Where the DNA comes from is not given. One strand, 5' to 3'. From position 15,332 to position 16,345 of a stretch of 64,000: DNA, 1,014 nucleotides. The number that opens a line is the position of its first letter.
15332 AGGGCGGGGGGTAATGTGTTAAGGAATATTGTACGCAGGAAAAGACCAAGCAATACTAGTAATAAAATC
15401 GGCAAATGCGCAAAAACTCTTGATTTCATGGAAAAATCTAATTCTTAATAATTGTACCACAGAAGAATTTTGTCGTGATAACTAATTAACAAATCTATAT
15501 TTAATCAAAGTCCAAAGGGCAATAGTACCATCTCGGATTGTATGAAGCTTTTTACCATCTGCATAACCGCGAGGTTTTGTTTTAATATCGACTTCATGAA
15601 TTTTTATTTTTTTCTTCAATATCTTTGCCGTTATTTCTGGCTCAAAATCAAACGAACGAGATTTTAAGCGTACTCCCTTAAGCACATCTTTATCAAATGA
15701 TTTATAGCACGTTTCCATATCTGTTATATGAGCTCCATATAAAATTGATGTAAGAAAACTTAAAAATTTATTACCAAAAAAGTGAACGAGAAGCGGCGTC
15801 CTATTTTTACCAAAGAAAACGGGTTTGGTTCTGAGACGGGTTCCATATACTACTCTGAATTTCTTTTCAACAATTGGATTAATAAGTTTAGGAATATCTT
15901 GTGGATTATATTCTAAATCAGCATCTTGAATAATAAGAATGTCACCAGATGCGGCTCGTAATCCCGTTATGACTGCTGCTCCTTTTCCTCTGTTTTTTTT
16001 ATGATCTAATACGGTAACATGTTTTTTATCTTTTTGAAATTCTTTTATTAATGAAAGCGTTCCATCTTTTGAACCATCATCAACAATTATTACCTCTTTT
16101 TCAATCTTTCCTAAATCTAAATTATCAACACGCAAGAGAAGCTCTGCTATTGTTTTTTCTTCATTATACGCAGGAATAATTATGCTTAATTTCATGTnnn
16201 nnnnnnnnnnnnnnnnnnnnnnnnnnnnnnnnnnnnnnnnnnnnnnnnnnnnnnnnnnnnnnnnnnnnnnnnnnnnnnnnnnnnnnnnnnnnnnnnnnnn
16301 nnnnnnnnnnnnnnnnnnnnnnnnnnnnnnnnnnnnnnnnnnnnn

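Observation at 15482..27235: Repeated modules pairing polyprenol-P-sugar synthase (GT2) genes with YfhO-like GT-C genes, reminiscent of the CsbB-YfhO lipoteichoic-acid glycosylation system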

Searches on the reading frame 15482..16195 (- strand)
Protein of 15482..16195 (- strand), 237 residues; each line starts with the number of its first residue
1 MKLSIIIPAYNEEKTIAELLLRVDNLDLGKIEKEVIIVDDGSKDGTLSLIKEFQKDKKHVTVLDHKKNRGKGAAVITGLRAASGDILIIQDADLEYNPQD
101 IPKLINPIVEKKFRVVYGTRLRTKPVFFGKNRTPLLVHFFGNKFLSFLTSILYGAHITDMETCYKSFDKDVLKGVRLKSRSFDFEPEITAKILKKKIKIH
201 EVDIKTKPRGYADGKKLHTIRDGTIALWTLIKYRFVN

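Call 4: search_protein_families(library=pfam, proteins=[window:15482-16195:-], max_evalue=0.01)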
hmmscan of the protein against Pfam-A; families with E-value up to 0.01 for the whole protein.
window:15482-16195:- (237 aa): 5 families
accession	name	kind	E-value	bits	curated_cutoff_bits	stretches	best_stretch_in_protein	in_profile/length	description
PF00535.33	Glycos_transf_2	-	7.1e-39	133.9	23.3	1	4-173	1-165/168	Glycosyl transferase family 2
PF10111.15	Glyco_tranf_2_2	-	6.6e-09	36.1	27.3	1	4-115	1-113/276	Glycosyltransferase like family 2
PF13641.12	Glyco_tranf_2_3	-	4.6e-07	30.5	27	1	3-116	3-119/230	Glycosyltransferase like family 2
PF13506.12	Glyco_transf_21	-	0.0039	17.1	21.7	1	70-131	17-78/174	Glycosyl transferase family 21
PF13704.12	Glyco_tranf_2_4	-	0.0082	17.1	27.5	0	11-93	2-81/98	Glycosyl transferase family 2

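Call 9: search_protein_families(library=ncbifam, proteins=[window:15482-16195:-], max_evalue=0.001)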
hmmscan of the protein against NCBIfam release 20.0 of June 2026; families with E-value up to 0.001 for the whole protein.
window:15482-16195:- (237 aa): 23 families
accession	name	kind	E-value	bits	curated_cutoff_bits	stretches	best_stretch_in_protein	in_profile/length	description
TIGR04182.1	glyco_TIGR04182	equivalog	1.1e-31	110.3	325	1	3-233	2-217/293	S-layer glycoprotein N-glycosyltransferase AglJ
NF047588.1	GlcsyltransPgfSStrep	equivalog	5.9e-23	81.5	500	1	1-124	1-125/308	glycosyltransferase PgfS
NF007986.1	PRK10714.1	equivalog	3.7e-20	72.2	529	1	2-134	7-140/316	undecaprenyl-phosphate 4-deoxy-4-formamido-L-arabinose transferase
TIGR03937.1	PgaC_IcaA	equivalog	5.7e-20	71.6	422.3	1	2-130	46-174/407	poly-beta-1,6-N-acetyl-D-glucosamine synthase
NF041391.1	DPhHxTase_Halo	equivalog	4.8e-17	61.7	375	1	9-209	3-186/213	dolichyl-phosphate hexose transferase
TIGR04283.1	glyco_like_mftF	equivalog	8.6e-17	61.5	182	1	3-120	1-108/221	TIGR04283 family arsenosugar biosynthesis glycosyltransferase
NF041875.1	EPS_EpsD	equivalog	3.3e-16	59.6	370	1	3-125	1-120/325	exopolysaccharide biosynthesis glycosyltransferase EpsD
NF058614.1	PPMAGASynPpgS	equivalog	6.8e-16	58.4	370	1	5-215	4-205/226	polyprenyl-phospho-N-acetylgalactosaminyl synthase PpgS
NF007482.0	PRK10073.1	equivalog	7e-16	58.1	423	1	2-110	7-112/334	glycosyltransferase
NF010496.0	PRK13915.1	equivalog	1.2e-15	57.4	262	1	2-113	32-148/307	glucosyl-3-phosphoglycerate synthase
TIGR03965.1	mycofact_glyco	equivalog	7e-13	48.2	280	1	3-112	76-183/467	mycofactocin biosynthesis glycosyltransferase MftF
NF047683.1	TeichurnBiosyTuaG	equivalog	1.6e-11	44.3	400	1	3-113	8-116/252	teichuronic acid biosynthesis protein TuaG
NF038302.1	EPS_HpsE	equivalog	6.3e-10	38.5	300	1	1-93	1-96/307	hormogonium polysaccharide biosynthesis glycosyltransferase HpsE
TIGR04242.1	nodulat_NodC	equivalog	2.5e-09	36.6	550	1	4-112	51-160/395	chitooligosaccharide synthase NodC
NF050050.1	ProtGlycPglI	equivalog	8e-09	35.3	500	1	2-108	3-108/306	GalNAc(5)-diNAcBac-PP-undecaprenol beta-1,3-glucosyltransferase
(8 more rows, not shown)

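Call 10: search_solved_structures(query=window:15482-16195:-, max_evalue=0.001)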
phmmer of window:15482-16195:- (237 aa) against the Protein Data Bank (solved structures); distinct sequences matched with E-value up to 0.001: 32.
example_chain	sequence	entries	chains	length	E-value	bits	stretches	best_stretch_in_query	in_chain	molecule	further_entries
5mlz_A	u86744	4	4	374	8.6e-21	77.7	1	1-121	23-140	Dolichol monophosphate mannose synthase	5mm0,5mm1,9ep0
9bhc_C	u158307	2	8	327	7.7e-18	68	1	2-135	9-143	Undecaprenyl-phosphate 4-deoxy-4-formamido-L-arabinose transferase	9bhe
8vxh_A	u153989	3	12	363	9.9e-18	67.7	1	2-134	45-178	Undecaprenyl-phosphate 4-deoxy-4-formamido-L-arabinose transferase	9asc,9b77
9hwj_A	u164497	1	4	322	1.8e-17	66.8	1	2-135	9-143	Undecaprenyl-phosphate 4-deoxy-4-formamido-L-arabinose transferase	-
5eke_A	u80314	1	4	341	1.9e-14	56.9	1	2-123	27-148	Uncharacterized glycosyltransferase sll0501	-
5ekp_C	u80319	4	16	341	1.9e-14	56.9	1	2-123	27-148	Uncharacterized glycosyltransferase sll0501 | Glycosyltransferase sll0501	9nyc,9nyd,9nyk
9nye_A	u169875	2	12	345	1.9e-14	56.9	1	2-123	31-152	Glycosyltransferase sll0501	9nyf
2z87_A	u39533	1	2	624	4.6e-14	55.7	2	3-101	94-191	Chondroitin synthase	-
2z86_A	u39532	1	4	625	4.6e-14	55.7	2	3-101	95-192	Chondroitin synthase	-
6yv7_B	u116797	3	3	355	1.7e-11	47.2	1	3-100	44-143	Glycosyl transferase, family 2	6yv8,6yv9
6yv7_A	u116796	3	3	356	1.7e-11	47.2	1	3-100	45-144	Glycosyl transferase, family 2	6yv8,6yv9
5tze_C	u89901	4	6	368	5.8e-11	45.5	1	1-100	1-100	Glycosyl transferase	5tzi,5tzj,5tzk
5tz8_A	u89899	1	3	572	1e-10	44.7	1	1-100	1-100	Glycosyl transferase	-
6p61_A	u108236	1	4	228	5.5e-10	42.3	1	3-101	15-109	Glycosyltransferase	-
7pdo_A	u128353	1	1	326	2.6e-09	40.1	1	3-110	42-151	Glucosyl-3-phosphoglycerate synthase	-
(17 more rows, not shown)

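Call 35: find_homologous_proteins(query=window:15482-16195:-, max_evalue=0.00001)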
Query window:15482-16195:- (237 aa): 8000 proteins with E <= 0.00001 among 8000 candidates; the best 120 are listed.
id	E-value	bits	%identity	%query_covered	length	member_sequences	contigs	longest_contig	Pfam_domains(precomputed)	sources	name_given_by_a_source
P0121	9.9e-151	518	100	100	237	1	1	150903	PF10111.15,PF13641.13,PF00535.33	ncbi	-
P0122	1.1e-137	475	91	100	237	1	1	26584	PF10111.15,PF13641.13,PF00535.33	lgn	-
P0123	2.6e-133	461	89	100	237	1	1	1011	PF10111.15,PF13641.13,PF00535.33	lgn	-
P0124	3.8e-133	460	89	100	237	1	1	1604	PF10111.15,PF13641.13,PF00535.33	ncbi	-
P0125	4.4e-133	460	88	100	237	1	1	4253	PF10111.15,PF13641.13,PF00535.33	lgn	-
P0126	6.0e-131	453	86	100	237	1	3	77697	PF10111.15,PF13641.13,PF00535.33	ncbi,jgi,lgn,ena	-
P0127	3.8e-130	450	86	100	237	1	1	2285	PF10111.15,PF13641.13,PF00535.33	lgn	-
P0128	3.0e-129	447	84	100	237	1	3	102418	PF10111.15,PF13641.13,PF00535.33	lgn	-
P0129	1.8e-128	445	84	100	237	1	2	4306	PF10111.15,PF13641.13,PF00535.33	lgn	-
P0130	1.3e-122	426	80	100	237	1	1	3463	PF10111.15,PF13641.13,PF00535.33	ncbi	-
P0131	4.4e-122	424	81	100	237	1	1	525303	PF10111.15,PF13641.13,PF00535.33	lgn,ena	-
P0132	8.5e-122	423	78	100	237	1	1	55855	PF13641.13,PF00535.33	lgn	-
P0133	1.3e-121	422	77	100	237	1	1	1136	PF10111.15,PF13641.13,PF00535.33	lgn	-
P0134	8.8e-120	416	77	100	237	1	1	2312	PF13641.13,PF00535.33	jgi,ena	-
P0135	9.9e-120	416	78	100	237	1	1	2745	PF10111.15,PF13641.13,PF00535.33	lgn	-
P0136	1.4e-119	416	77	100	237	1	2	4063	PF10111.15,PF13641.13,PF00535.33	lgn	-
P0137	2.3e-119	415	77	100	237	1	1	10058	PF13641.13,PF00535.33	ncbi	ncbi:MAG: glycosyltransferase family 2 protein [Candidatus Levyibacteriota bacterium]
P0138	4.4e-119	414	78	100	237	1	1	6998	PF10111.15,PF13641.13,PF00535.33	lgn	-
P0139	2.7e-118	411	78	100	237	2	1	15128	PF10111.15,PF13641.13,PF00535.33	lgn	-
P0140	4.2e-118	411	75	100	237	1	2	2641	PF10111.15,PF13641.13,PF00535.33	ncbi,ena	-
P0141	1.3e-116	406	75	100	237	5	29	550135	PF10111.15,PF13641.13,PF00535.33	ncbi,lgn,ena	-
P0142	1.8e-116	405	75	100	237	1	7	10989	PF10111.15,PF13641.13,PF00535.33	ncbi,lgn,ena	-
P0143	1.9e-116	405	73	100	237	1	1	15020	PF10111.15,PF13641.13,PF00535.33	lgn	-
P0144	5.0e-116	404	74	100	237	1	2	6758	PF10111.15,PF13641.13,PF00535.33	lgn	-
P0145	7.2e-116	404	74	100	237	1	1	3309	PF10111.15,PF13641.13,PF00535.33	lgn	-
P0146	9.1e-116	403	76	100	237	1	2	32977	PF10111.15,PF13641.13,PF00535.33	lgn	-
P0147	1.5e-115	402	75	100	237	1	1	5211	PF10111.15,PF13641.13,PF00535.33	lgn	-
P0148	1.7e-115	402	75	100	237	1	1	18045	PF10111.15,PF13641.13,PF00535.33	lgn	-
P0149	1.9e-115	402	73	100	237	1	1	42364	PF10111.15,PF13641.13,PF00535.33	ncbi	-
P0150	2.7e-115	402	73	100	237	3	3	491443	PF10111.15,PF13641.13,PF00535.33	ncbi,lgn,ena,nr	ncbi:MAG TPA: glycosyltransferase family 2 protein [Candidatus Levybacteria bacterium]|nr:glycosyltr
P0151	2.8e-115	402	75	100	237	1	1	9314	PF10111.15,PF13641.13,PF00535.33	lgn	-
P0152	4.3e-115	401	74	100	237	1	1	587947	PF10111.15,PF13641.13,PF00535.33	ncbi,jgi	-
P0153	5.0e-115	401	76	100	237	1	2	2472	PF10111.15,PF13641.13,PF00535.33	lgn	-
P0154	7.7e-115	400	75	100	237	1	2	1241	PF10111.15,PF13641.13,PF00535.33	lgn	-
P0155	7.8e-115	400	72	100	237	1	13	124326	PF10111.15,PF13641.13,PF00535.33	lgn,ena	-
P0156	9.1e-115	400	73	100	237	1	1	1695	PF10111.15,PF13641.13,PF00535.33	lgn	-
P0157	1.2e-114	400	74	100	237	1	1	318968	PF10111.15,PF13641.13,PF00535.33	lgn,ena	-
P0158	1.3e-114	399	73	100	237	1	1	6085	PF10111.15,PF13641.13,PF00535.33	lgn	-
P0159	1.9e-114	399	74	100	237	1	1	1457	PF10111.15,PF13641.13,PF00535.33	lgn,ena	-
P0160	3.7e-114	398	74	100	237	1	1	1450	PF10111.15,PF13641.13,PF00535.33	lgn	-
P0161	5.3e-114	397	73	100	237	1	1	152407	PF10111.15,PF13641.13,PF00535.33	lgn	-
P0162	1.5e-113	396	71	100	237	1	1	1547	PF10111.15,PF13641.13,PF00535.33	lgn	-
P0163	2.4e-113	395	73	100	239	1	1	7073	PF10111.15,PF13641.13,PF00535.33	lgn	-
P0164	5.2e-113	394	72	100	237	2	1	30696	PF10111.15,PF13641.13,PF00535.33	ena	-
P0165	1.1e-112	393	73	97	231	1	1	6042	PF13641.13,PF00535.33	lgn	-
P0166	4.9e-111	388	71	100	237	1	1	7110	PF13641.13,PF00535.33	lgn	-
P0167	5.2e-110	384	71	100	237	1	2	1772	PF13641.13,PF00535.33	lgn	-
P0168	3.6e-108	378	71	100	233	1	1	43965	PF10111.15,PF13641.13,PF00535.33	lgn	-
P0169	2.5e-107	376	70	100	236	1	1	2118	PF10111.15,PF13641.13,PF00535.33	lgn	-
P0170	3.7e-107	375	70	100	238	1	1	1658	PF13641.13,PF00535.33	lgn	-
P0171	1.7e-106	373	71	100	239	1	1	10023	PF10111.15,PF13641.13,PF00535.33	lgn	-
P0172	1.8e-105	370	69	100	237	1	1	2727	PF10111.15,PF13641.13,PF00535.33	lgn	-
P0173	6.2e-105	368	69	100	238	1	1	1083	PF10111.15,PF13641.13,PF00535.33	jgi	jgi:dolichol-phosphate mannosyltransferase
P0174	1.0e-104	367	69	100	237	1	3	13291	PF10111.15,PF13641.13,PF00535.33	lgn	-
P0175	9.9e-104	364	67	100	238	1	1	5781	PF10111.15,PF00535.33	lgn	-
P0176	2.0e-102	359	68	100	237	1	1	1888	PF10111.15,PF13641.13,PF00535.33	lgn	-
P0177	3.0e-102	359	69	100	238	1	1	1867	PF10111.15,PF13641.13,PF00535.33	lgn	-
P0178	6.6e-102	358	67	100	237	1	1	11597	PF10111.15,PF13641.13,PF00535.33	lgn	-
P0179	8.8e-102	357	68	100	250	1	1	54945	PF10111.15,PF13641.13,PF00535.33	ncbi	-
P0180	1.3e-101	357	65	100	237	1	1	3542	PF10111.15,PF13641.13,PF00535.33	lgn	-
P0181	1.6e-101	357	66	100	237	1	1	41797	PF10111.15,PF13641.13,PF00535.33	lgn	-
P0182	3.0e-101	356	65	100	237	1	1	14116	PF10111.15,PF13641.13,PF00535.33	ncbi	-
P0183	3.1e-101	356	67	100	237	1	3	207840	PF10111.15,PF13641.13,PF00535.33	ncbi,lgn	-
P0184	3.9e-101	355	66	99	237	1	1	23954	PF10111.15,PF13641.13,PF00535.33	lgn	-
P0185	4.1e-101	355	65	100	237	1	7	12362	PF10111.15,PF13641.13,PF00535.33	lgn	-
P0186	5.0e-101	355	67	100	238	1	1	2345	PF10111.15,PF13641.13,PF00535.33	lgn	-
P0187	1.0e-100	354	68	100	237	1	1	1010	PF10111.15,PF13641.13,PF00535.33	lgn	-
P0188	1.3e-100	354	67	100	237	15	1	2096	PF10111.15,PF13641.13,PF00535.33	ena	-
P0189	5.1e-99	348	69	99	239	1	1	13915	PF10111.15,PF13641.13,PF00535.33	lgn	-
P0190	1.1e-98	347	64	100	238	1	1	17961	PF10111.15,PF13641.13,PF00535.33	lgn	-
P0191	6.5e-98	345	65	100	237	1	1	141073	PF10111.15,PF13641.13,PF00535.33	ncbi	-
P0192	8.0e-98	344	65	100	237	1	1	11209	PF10111.15,PF13641.13,PF00535.33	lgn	-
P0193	1.9e-97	343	65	100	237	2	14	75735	PF10111.15,PF13641.13,PF00535.33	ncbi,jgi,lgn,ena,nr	ncbi:MAG: glycosyl transferase [Candidatus Levybacteria bacterium RIFCSPHIGHO2_01_FULL_36_15]|nr:MAG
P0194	4.1e-97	342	64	100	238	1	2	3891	PF10111.15,PF13641.13,PF00535.33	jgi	-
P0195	5.7e-97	342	62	100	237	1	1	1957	PF10111.15,PF13641.13,PF00535.33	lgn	-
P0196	8.4e-97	341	65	100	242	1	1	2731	PF10111.15,PF13641.13,PF00535.33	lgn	-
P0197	8.9e-97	341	65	99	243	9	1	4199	PF10111.15,PF13641.13,PF00535.33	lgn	-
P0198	1.3e-96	341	65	100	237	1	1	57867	PF10111.15,PF13641.13,PF00535.33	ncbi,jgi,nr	ncbi:glycosyltransferase family 2 protein [Candidatus Parcubacteria bacterium]|nr:MAG: glycosyltrans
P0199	1.6e-96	340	67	100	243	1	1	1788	PF10111.15,PF13641.13,PF00535.33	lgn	-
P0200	2.6e-96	340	65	100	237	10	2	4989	PF10111.15,PF13641.13,PF00535.33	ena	-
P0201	4.8e-96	339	66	99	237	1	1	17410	PF10111.15,PF13641.13,PF00535.33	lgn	-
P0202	1.1e-95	338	63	100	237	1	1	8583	PF10111.15,PF13641.13,PF00535.33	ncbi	-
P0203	1.2e-95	337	62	100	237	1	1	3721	PF13641.13,PF00535.33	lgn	-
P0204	2.5e-95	336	64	99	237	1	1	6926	PF10111.15,PF13641.13,PF00535.33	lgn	-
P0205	2.6e-95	336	66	100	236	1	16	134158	PF10111.15,PF13641.13,PF00535.33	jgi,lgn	-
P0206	2.8e-95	336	64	100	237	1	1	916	PF10111.15,PF13641.13,PF00535.33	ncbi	-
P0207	3.6e-95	336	64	100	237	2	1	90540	PF10111.15,PF13641.13,PF00535.33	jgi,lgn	-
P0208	7.2e-95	335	62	100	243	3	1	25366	PF10111.15,PF13641.13,PF00535.33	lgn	-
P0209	7.9e-95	335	66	99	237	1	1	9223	PF10111.15,PF13641.13,PF00535.33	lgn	-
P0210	1.1e-94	334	64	99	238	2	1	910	PF10111.15,PF13641.13,PF00535.33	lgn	-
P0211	1.8e-94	333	63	100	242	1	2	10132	PF10111.15,PF13641.13,PF00535.33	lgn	-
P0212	3.2e-94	333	64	100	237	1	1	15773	PF10111.15,PF13641.13,PF00535.33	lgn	-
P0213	3.9e-94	332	62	100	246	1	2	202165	PF10111.15,PF13641.13,PF00535.33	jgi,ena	-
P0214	4.1e-94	332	90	70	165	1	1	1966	PF00535.33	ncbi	-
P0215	4.1e-94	332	65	100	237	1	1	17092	PF10111.15,PF13641.13,PF00535.33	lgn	-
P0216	4.9e-94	332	63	100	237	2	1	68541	PF10111.15,PF13641.13,PF00535.33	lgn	-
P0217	5.5e-94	332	65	99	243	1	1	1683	PF10111.15,PF13641.13,PF00535.33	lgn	-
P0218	7.2e-94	332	62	100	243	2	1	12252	PF10111.15,PF13641.13,PF00535.33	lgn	-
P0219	8.9e-94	331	66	100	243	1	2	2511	PF10111.15,PF13641.13,PF00535.33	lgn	-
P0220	9.6e-94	331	66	99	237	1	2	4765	PF10111.15,PF13641.13,PF00535.33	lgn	-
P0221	9.7e-94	331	62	100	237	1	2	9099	PF10111.15,PF13641.13,PF00535.33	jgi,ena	-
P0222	1.1e-93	331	63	100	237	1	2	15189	PF10111.15,PF13641.13,PF00535.33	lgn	-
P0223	1.4e-93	331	63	100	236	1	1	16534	PF10111.15,PF13641.13,PF00535.33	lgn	-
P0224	1.8e-93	330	62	100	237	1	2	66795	PF10111.15,PF13641.13,PF00535.33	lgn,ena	-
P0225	2.0e-93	330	61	100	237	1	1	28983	PF10111.15,PF13641.13,PF00535.33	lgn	-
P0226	2.5e-93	330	63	99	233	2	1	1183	PF10111.15,PF13641.13,PF00535.33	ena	-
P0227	5.0e-93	329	62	100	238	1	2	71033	PF10111.15,PF13641.13,PF00535.33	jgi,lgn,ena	-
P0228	5.3e-93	329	62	100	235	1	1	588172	PF10111.15,PF13641.13,PF00535.33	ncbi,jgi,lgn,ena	-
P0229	5.4e-93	329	64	100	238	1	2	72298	PF10111.15,PF13641.13,PF00535.33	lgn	-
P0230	6.2e-93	328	66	99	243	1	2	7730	PF10111.15,PF13641.13,PF00535.33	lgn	-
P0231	6.5e-93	328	61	100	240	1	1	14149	PF13641.13,PF00535.33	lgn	-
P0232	1.0e-92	328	62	99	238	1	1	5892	PF10111.15,PF13641.13,PF00535.33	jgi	jgi:dolichol-phosphate mannosyltransferase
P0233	1.6e-92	327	64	99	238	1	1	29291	PF10111.15,PF13641.13,PF00535.33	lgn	-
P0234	1.9e-92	327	63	99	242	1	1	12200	PF10111.15,PF13641.13,PF00535.33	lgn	-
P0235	2.0e-92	327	61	100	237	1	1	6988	PF13641.13,PF00535.33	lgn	-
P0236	5.6e-92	325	66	99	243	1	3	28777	PF10111.15,PF13641.13,PF00535.33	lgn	-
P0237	6.1e-92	325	66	100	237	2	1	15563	PF10111.15,PF13641.13,PF00535.33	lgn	-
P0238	8.6e-92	325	64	99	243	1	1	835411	PF10111.15,PF13641.13,PF00535.33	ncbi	-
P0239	1.7e-91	324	62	100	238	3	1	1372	PF10111.15,PF13641.13,PF00535.33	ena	-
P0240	2.2e-91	323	64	99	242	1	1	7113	PF10111.15,PF13641.13,PF00535.33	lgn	-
